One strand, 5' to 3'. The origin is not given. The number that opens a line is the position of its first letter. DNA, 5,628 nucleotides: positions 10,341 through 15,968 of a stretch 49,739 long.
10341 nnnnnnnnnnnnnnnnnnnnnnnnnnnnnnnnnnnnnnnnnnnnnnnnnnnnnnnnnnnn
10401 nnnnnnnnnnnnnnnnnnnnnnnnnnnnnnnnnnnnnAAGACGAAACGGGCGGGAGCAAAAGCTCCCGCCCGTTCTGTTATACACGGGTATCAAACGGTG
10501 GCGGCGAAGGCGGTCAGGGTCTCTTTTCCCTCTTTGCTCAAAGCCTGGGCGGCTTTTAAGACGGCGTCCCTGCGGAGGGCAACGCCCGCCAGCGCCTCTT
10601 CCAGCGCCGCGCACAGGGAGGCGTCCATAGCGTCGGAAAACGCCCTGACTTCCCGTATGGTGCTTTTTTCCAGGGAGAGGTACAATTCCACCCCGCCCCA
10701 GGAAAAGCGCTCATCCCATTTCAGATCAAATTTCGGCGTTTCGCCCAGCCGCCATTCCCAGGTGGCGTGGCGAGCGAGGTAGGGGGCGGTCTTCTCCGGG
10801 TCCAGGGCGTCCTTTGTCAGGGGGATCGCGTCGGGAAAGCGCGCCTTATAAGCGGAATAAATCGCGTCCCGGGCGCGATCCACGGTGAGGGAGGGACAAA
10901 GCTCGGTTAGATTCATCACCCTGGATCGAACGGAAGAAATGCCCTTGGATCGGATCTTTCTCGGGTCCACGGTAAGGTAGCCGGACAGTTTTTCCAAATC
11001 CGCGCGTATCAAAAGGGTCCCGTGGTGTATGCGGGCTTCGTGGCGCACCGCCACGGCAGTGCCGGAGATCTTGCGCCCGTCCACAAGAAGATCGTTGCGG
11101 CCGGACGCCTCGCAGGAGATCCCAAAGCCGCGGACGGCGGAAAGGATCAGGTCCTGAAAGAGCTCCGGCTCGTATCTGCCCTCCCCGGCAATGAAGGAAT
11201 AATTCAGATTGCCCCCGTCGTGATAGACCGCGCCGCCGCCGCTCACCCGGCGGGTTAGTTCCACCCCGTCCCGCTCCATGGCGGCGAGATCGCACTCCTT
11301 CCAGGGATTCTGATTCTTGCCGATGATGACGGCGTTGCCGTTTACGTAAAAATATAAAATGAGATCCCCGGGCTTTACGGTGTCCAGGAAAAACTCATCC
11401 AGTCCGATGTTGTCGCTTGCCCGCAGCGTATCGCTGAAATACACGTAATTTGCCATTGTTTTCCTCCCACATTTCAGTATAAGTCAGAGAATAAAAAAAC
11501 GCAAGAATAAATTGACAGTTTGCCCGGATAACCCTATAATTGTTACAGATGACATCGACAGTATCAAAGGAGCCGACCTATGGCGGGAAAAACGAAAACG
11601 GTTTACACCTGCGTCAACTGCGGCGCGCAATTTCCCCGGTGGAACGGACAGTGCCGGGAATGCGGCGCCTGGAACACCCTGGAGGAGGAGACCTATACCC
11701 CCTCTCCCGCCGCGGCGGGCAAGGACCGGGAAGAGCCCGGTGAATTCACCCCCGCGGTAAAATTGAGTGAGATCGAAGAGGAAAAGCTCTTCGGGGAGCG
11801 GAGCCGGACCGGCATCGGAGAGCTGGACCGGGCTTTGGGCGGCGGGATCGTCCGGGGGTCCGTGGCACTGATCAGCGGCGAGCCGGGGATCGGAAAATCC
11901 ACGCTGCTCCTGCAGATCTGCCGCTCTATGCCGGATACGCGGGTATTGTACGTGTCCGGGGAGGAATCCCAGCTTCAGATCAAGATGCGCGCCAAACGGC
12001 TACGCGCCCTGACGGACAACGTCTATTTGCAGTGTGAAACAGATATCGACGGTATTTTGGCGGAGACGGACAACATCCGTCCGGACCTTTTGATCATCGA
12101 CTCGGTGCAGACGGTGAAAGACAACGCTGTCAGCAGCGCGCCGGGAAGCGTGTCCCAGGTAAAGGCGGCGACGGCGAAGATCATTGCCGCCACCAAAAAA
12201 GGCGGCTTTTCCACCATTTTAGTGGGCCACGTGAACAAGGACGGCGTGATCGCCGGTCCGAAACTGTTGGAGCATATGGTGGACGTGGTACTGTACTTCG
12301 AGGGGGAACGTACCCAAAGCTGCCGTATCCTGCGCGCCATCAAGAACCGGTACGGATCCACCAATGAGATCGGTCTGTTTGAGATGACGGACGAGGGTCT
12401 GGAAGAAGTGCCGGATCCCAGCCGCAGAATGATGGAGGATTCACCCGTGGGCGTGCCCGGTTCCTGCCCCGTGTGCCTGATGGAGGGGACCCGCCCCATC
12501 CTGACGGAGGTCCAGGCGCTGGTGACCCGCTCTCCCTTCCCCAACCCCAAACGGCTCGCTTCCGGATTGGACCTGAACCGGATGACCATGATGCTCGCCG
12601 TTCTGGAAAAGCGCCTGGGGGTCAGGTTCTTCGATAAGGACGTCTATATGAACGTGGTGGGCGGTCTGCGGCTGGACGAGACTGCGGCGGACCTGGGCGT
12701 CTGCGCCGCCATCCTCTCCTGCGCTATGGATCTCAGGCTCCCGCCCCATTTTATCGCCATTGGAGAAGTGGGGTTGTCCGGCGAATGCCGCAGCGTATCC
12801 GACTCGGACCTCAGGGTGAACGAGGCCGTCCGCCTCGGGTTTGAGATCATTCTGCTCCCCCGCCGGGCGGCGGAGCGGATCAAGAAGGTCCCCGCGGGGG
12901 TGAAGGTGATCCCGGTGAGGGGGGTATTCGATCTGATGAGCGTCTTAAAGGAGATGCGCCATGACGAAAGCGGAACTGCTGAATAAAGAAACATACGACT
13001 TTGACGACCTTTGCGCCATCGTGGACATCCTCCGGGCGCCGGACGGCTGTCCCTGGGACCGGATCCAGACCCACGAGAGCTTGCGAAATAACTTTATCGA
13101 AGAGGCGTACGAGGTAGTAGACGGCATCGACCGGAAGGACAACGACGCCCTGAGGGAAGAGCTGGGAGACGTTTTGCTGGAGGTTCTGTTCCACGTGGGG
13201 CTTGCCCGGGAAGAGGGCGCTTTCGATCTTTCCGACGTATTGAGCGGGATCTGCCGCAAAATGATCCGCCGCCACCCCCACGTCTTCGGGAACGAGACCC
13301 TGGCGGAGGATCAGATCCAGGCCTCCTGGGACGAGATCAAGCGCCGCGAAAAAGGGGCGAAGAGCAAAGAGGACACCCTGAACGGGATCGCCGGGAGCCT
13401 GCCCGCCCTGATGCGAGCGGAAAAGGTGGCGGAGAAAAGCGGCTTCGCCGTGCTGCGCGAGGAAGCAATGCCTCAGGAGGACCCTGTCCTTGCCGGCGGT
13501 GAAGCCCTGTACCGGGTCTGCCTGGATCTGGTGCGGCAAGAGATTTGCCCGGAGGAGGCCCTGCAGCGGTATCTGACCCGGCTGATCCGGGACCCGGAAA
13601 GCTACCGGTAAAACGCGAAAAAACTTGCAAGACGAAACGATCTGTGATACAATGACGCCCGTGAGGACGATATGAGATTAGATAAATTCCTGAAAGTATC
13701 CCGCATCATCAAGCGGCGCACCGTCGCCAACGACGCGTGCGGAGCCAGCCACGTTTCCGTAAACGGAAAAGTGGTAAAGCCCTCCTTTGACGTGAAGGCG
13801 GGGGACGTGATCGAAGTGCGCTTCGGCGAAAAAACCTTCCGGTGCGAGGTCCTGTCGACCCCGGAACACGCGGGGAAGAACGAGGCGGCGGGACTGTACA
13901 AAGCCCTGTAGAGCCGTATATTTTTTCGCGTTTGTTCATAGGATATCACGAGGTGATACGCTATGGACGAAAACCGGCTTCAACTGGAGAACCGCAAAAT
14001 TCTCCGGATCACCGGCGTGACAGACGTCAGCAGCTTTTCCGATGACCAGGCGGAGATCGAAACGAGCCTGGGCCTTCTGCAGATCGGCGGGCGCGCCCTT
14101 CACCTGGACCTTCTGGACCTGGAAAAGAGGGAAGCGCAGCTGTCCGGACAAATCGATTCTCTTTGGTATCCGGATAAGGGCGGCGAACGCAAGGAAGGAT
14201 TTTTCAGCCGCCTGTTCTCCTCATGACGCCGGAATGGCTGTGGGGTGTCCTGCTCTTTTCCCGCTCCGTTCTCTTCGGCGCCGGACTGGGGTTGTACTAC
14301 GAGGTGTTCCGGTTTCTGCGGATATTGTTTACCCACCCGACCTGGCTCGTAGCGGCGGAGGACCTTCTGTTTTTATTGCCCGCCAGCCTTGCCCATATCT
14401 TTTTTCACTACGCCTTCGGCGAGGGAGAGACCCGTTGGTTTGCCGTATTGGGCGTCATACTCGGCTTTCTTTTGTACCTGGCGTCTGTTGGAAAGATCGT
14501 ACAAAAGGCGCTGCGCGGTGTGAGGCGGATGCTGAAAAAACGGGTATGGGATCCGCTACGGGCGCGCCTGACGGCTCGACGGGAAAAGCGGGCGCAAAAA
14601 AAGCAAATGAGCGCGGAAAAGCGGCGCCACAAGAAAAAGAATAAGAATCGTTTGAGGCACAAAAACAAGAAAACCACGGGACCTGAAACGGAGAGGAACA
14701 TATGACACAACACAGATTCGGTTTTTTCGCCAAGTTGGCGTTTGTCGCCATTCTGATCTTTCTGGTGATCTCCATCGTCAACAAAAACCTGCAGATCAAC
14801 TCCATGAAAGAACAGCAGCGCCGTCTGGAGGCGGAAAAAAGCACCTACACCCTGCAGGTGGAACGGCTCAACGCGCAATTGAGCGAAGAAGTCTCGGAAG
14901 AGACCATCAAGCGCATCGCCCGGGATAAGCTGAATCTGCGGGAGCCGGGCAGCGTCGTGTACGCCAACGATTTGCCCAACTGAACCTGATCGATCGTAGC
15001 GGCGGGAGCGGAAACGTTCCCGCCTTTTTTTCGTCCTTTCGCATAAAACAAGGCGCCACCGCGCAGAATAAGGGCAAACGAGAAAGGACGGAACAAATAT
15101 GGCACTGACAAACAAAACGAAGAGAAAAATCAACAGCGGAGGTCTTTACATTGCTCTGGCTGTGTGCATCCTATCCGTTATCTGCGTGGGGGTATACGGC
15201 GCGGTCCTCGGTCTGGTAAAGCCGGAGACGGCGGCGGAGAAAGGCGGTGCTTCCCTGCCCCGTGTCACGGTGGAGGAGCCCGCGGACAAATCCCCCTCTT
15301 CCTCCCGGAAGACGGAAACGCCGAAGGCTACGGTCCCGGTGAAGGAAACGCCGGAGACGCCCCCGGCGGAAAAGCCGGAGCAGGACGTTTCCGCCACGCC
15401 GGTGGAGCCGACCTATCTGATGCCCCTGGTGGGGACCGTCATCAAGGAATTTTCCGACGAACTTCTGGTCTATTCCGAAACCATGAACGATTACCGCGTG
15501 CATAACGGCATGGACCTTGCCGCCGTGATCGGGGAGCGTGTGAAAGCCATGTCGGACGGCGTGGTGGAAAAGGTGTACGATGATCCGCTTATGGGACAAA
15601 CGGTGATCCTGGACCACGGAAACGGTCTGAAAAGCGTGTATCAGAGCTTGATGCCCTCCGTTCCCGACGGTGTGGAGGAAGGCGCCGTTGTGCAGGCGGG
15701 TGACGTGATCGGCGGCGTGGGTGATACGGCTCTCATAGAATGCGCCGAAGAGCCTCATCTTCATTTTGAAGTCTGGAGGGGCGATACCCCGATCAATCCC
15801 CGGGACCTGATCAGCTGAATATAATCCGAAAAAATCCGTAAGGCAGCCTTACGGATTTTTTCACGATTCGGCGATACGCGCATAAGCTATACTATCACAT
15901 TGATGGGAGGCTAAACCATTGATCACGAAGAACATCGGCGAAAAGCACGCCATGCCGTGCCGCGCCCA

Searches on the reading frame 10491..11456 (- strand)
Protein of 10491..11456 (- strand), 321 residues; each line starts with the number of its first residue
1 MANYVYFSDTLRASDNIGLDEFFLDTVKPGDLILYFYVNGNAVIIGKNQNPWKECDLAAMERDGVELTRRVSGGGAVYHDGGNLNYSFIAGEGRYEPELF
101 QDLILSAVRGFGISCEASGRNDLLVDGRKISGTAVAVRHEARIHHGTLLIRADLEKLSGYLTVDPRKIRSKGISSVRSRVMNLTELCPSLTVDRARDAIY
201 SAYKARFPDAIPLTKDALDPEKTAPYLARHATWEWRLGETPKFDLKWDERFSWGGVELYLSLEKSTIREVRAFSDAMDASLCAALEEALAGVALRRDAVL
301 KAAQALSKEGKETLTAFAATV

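Call 55: search_protein_families(library=pfam, proteins=[window:10491-11456:-], max_evalue=0.0001)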
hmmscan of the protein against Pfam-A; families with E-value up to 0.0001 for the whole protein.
window:10491-11456:- (321 aa): 3 families
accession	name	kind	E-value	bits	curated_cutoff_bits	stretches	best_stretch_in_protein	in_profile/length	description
PF21948.1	LplA-B_cat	-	5.7e-57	193.3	27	1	14-202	3-198/200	Lipoyl protein ligase A/B catalytic domain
PF10437.14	Lip_prot_lig_C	-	1.8e-14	53.9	24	1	240-307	1-68/85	Bacterial lipoate protein ligase C-terminus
PF03099.24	BPL_LplA_LipB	-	1.6e-10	41.5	21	1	48-152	9-132/133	Biotin/lipoate A/B protein ligase family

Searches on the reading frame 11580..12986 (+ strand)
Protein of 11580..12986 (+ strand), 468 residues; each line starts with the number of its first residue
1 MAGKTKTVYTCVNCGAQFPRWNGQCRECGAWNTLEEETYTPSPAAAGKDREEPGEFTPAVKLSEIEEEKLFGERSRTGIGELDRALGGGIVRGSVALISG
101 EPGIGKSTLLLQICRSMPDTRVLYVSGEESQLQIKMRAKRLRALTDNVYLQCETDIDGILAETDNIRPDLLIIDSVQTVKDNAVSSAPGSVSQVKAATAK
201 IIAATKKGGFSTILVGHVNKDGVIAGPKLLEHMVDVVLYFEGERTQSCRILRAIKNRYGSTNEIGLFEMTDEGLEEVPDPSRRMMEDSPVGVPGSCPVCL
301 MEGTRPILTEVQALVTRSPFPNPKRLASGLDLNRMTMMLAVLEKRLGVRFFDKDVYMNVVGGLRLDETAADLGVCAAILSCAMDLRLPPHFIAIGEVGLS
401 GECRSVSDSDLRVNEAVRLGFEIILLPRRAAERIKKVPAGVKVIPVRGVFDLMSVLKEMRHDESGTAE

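Call 55: search_protein_families(library=pfam, proteins=[window:11580-12986:+], max_evalue=0.0001)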
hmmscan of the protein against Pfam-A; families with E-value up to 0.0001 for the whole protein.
window:11580-12986:+ (468 aa): 6 families
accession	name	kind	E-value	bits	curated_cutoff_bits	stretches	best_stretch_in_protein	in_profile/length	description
PF06745.19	ATPase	-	1.4e-13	51.2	26.6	1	76-141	2-70/231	KaiC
PF13481.12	AAA_25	-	2.7e-13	50.4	27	1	81-222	21-194/195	AAA domain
PF18073.7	Zn_ribbon_LapB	-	4.1e-10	39.6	25.7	1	9-36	1-28/28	Rubredoxin metal binding domain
PF13191.12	AAA_16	-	4.2e-07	31.1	32.6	1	82-162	12-101/167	AAA ATPase domain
PF03796.21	DnaB_C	-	2.3e-05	24.4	27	1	77-143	4-72/255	DnaB-like helicase C terminal domain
PF13173.12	AAA_14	-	8.7e-05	23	27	0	95-181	4-76/129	AAA domain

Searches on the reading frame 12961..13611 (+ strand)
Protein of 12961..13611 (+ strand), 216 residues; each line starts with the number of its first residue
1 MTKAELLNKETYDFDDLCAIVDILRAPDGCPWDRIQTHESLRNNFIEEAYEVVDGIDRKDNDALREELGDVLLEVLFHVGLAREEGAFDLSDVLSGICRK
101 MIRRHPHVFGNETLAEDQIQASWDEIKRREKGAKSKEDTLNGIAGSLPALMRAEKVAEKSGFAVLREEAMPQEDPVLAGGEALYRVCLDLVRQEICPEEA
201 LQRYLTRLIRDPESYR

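Call 55: search_protein_families(library=pfam, proteins=[window:12961-13611:+], max_evalue=0.0001)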
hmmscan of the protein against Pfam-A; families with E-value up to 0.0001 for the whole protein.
window:12961-13611:+ (216 aa): 1 family
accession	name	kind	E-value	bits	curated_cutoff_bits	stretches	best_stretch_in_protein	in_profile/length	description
PF03819.22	MazG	-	4.2e-29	101.1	22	1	36-109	1-74/74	MazG nucleotide pyrophosphohydrolase domain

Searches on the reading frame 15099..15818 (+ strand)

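Call 56: search_protein_families(library=pfam, proteins=[window:15099-15818:+], max_evalue=0.0001)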
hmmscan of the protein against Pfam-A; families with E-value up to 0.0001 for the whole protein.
window:15099-15818:+ (239 aa): 1 family
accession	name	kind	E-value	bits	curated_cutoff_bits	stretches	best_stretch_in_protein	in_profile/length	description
PF01551.29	Peptidase_M23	-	1.3e-23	83.4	28.7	1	134-234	2-96/96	Peptidase family M23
